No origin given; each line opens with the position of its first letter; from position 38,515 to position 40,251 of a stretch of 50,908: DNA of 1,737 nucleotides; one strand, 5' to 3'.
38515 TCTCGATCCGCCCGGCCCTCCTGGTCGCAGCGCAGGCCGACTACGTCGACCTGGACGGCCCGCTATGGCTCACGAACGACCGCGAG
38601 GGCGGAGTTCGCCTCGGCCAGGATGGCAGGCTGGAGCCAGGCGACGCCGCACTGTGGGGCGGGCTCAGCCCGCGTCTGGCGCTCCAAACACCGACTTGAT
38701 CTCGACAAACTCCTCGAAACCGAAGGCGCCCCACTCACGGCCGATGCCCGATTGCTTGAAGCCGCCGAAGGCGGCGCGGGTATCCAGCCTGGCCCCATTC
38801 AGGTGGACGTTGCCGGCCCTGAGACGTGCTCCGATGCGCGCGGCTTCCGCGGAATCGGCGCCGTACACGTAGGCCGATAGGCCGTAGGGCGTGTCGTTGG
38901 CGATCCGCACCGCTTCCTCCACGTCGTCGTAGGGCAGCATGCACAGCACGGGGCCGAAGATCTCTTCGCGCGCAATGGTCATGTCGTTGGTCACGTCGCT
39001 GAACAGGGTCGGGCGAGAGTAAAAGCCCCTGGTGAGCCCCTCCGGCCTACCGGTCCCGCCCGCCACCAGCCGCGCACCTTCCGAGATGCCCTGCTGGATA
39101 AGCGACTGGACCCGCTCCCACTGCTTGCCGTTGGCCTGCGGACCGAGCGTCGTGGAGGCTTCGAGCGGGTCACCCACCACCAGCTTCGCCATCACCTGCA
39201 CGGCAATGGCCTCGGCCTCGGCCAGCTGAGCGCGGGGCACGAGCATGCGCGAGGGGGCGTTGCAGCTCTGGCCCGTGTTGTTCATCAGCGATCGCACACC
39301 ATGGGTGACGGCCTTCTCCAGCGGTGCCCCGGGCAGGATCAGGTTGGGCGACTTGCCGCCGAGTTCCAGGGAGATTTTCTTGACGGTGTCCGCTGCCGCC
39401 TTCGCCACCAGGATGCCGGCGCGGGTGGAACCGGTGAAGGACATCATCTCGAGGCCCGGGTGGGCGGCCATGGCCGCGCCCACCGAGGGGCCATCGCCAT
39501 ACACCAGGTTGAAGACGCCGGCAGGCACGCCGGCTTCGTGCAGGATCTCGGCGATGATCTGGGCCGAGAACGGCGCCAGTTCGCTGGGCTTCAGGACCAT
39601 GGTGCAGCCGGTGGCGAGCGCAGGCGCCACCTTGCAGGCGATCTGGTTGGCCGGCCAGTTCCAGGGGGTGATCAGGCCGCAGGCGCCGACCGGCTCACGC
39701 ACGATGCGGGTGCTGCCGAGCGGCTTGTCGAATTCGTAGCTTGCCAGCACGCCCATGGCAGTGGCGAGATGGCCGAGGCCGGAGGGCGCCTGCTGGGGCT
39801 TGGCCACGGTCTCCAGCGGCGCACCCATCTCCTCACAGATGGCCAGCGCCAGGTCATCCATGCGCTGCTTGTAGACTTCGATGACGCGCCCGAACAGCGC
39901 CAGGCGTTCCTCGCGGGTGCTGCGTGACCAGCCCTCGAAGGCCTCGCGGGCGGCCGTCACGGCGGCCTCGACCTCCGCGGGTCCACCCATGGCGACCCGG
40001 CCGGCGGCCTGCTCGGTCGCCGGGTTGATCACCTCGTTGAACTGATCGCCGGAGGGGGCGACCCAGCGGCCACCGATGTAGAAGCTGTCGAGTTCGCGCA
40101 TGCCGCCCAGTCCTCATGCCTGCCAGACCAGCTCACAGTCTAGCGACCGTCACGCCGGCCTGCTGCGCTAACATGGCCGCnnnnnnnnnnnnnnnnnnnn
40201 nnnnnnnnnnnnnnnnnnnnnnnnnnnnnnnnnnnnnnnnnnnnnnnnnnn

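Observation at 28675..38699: Muropeptide/MurNAc scavenging locus: TonB receptor and SSS transporter coupled to nagA, a MurK-like kinase, murQ, a serine hydrolase, DUF1611 and L-Ala-D/L-Glu epimerase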

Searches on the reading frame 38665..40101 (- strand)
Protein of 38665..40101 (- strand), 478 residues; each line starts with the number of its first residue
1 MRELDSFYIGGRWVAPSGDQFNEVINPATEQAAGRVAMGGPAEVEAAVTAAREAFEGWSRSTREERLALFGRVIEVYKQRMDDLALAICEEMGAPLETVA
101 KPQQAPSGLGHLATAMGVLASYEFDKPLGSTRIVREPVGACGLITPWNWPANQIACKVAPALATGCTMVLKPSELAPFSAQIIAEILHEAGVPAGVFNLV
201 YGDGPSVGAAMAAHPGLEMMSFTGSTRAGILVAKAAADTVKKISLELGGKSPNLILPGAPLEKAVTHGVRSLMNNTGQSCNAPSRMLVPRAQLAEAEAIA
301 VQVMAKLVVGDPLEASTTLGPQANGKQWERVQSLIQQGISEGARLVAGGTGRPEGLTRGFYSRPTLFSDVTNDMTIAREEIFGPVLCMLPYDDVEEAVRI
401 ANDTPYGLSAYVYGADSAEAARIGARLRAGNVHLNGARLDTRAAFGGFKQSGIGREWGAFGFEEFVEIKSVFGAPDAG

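Call 16: search_protein_families(library=pfam, proteins=[window:38665-40101:-])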
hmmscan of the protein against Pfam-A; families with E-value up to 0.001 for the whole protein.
window:38665-40101:- (478 aa): 1 family
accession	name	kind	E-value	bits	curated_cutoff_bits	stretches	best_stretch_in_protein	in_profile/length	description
PF00171.27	Aldedh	-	3.3e-148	494.5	23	1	13-471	1-461/461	Aldehyde dehydrogenase family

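Call 18: search_protein_families(library=ncbifam, proteins=[window:38665-40101:-], max_evalue=0.00001)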
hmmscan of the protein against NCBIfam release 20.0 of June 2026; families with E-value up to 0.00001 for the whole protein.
window:38665-40101:- (478 aa): 41 families (the best 25 are shown)
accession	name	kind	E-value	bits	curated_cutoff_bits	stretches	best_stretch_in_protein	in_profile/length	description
TIGR02299.1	HpaE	equivalog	8.4e-120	400.6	638.35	1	7-472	3-475/488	5-carboxymethyl-2-hydroxymuconate semialdehyde dehydrogenase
TIGR01804.1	BADH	equivalog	1.3e-119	399.7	668.6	1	8-469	1-467/467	betaine-aldehyde dehydrogenase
TIGR04284.1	aldehy_Rv0768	hypoth_equivalog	2.4e-118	396.1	775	1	7-471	3-476/480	aldehyde dehydrogenase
NF045736.1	PaDhStyDRhodo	equivalog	2.9e-115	385.6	800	1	7-471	5-475/479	phenylacetaldehyde dehydrogenase StyD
NF009725.0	PRK13252.1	equivalog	2.2e-109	366.1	593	1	5-472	7-478/488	betaine-aldehyde dehydrogenase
TIGR01780.1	SSADH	subfamily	2.7e-107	359.4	646.35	1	24-469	1-448/448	succinate-semialdehyde dehydrogenase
NF010000.0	PRK13473.1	subfamily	7.4e-107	357.9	615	1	6-471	4-470/475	aminobutyraldehyde dehydrogenase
NF042993.1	AlphKGSA_gudD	equivalog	1.5e-101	340.5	770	1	8-472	7-479/481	alpha-ketoglutaric semialdehyde dehydrogenase GucD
NF045735.1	PaDhStyDPseudo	equivalog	4.8e-101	338.8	850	1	6-472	4-480/483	phenylacetaldehyde dehydrogenase StyD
TIGR03216.1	OH_muco_semi_DH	equivalog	6.8e-101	338.2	693.25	1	8-471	4-477/481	2-hydroxymuconic semialdehyde dehydrogenase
NF007497.0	PRK10090.1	equivalog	1e-95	321.3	500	1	6-472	8-476/480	aldehyde dehydrogenase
NF050026.1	AcaldDHExaC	equivalog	1.6e-95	320.7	900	1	7-471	18-491/503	acetaldehyde dehydrogenase ExaC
NF006916.0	PRK09407.1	equivalog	1.5e-93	314.2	521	1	20-471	34-490/526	succinic semialdehyde dehydrogenase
NF052305.1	DioxValDhHalo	equivalog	1.8e-92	310.8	750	1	2-472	2-480/483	2,5-dioxovalerate dehydrogenase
NF008415.0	PRK11241.1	equivalog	2.8e-91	306.6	828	1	8-470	14-477/482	NADP-dependent succinate-semialdehyde dehydrogenase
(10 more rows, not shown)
